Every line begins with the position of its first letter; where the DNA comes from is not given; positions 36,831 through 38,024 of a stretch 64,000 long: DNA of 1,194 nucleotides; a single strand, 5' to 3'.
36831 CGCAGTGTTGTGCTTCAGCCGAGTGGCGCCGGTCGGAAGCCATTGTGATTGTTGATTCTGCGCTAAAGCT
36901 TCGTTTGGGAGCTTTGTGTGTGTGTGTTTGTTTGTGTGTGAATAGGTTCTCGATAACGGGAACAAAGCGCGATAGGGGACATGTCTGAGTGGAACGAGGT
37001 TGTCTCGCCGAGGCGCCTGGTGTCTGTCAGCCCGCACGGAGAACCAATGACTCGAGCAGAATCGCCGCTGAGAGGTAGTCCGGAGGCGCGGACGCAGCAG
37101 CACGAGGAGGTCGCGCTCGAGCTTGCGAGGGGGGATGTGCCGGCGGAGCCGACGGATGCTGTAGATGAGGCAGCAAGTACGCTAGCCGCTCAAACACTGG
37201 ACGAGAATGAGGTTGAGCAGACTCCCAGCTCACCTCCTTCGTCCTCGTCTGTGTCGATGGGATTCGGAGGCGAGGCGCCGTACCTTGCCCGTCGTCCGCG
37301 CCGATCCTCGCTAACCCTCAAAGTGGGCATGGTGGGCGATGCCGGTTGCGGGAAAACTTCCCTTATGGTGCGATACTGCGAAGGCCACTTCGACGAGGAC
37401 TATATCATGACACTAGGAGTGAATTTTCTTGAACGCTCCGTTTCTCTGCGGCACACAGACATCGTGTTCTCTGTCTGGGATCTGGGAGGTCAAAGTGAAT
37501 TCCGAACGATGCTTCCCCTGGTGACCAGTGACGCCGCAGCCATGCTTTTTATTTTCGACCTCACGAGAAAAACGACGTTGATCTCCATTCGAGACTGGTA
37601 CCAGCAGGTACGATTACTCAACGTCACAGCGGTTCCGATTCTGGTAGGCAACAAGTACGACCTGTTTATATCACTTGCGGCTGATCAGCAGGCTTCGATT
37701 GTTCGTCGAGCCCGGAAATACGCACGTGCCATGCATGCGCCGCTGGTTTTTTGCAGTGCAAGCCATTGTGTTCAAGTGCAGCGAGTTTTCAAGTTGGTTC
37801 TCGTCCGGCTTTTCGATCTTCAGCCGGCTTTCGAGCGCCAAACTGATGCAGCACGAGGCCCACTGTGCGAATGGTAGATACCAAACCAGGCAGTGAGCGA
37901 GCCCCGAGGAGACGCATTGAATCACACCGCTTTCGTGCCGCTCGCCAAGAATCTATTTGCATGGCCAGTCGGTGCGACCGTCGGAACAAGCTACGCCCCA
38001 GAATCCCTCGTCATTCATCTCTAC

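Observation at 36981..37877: Tem1/Spg1-type mitotic-exit GTPase with a roughly 110-aa acidic N-terminal extension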

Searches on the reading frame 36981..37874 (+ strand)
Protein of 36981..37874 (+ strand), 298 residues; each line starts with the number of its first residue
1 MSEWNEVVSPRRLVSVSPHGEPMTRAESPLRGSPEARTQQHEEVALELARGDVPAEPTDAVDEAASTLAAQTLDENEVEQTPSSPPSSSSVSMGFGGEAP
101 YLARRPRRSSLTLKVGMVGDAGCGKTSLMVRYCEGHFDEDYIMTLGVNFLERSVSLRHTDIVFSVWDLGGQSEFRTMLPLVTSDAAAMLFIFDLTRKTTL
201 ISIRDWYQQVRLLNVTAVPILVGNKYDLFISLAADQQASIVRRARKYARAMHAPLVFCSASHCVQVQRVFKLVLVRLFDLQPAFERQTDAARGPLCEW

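Call 3: search_protein_families(library=pfam, proteins=[window:36981-37874:+], max_evalue=0.01)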
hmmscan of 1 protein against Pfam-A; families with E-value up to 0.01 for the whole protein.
window:36981-37874:+ (298 aa): 5 families
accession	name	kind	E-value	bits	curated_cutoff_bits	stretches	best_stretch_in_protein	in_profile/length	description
PF00071.28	Ras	-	4.6e-33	114.5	21.6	1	114-274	1-157/162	Ras family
PF08477.19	Roc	-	7.3e-26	91.2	27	1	114-227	1-119/119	Ras of Complex, Roc, domain of DAPkinase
PF00025.27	Arf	-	3.1e-09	37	22.3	1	113-244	15-143/174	ADP-ribosylation factor family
PF04670.18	Gtr1_RagA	-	0.00092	19.1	22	1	117-215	4-110/232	Gtr1/RagA G protein conserved region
PF09439.16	SRPRB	-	0.0024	17.7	25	1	117-231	8-124/178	Signal recognition particle receptor beta subunit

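Call 4: search_solved_structures(query=window:36981-37874:+, max_evalue=0.00001, show_alignments=2)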
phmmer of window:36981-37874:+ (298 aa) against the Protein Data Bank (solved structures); distinct sequences matched with E-value up to 0.00001: 811 (the best 60 are shown).
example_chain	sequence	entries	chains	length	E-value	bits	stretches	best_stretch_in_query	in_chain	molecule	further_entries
1yvd_A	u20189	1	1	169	2.2e-23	86.3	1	112-271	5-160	Ras-related protein Rab-22A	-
1z0j_A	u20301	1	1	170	6.2e-23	84.8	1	112-271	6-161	Ras-related protein Rab-22A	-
2fg5_A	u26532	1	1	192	7.6e-22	81.3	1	106-278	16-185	Ras-related protein Rab-31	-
1x3s_A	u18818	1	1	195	1.2e-21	80.6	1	111-284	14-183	Ras-related protein Rab-18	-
8alk_B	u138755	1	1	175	1.9e-21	80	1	113-273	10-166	Ras-related protein Rab-1B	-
5o74_B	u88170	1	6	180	2.2e-21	79.7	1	113-273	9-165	Ras-related protein Rab-1B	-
3l0i_B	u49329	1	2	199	2.3e-21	79.7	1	95-273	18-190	Ras-related protein Rab-1A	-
3jza_A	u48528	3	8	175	2.5e-21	79.6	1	113-273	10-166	Ras-related protein Rab-1B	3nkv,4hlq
4i1o_A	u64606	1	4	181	2.5e-21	79.6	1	113-273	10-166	Ras-related protein Rab-1B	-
6sku_B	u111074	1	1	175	2.6e-21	79.5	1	113-273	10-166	Ras-related protein Rab-1B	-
5szh_B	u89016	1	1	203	3.6e-21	79.1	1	113-273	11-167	Ras-related protein Rab-1B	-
5szk_B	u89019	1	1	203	3.6e-21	79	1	113-273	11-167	Ras-related protein Rab-1B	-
1z08_A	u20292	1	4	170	3.6e-21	79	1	112-272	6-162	Ras-related protein Rab-21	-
4jvs_B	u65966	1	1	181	5e-21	78.6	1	112-273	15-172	Ras-related protein Rab-1A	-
2fol_A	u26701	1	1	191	6.7e-21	78.2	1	112-273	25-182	Ras-related protein Rab-1A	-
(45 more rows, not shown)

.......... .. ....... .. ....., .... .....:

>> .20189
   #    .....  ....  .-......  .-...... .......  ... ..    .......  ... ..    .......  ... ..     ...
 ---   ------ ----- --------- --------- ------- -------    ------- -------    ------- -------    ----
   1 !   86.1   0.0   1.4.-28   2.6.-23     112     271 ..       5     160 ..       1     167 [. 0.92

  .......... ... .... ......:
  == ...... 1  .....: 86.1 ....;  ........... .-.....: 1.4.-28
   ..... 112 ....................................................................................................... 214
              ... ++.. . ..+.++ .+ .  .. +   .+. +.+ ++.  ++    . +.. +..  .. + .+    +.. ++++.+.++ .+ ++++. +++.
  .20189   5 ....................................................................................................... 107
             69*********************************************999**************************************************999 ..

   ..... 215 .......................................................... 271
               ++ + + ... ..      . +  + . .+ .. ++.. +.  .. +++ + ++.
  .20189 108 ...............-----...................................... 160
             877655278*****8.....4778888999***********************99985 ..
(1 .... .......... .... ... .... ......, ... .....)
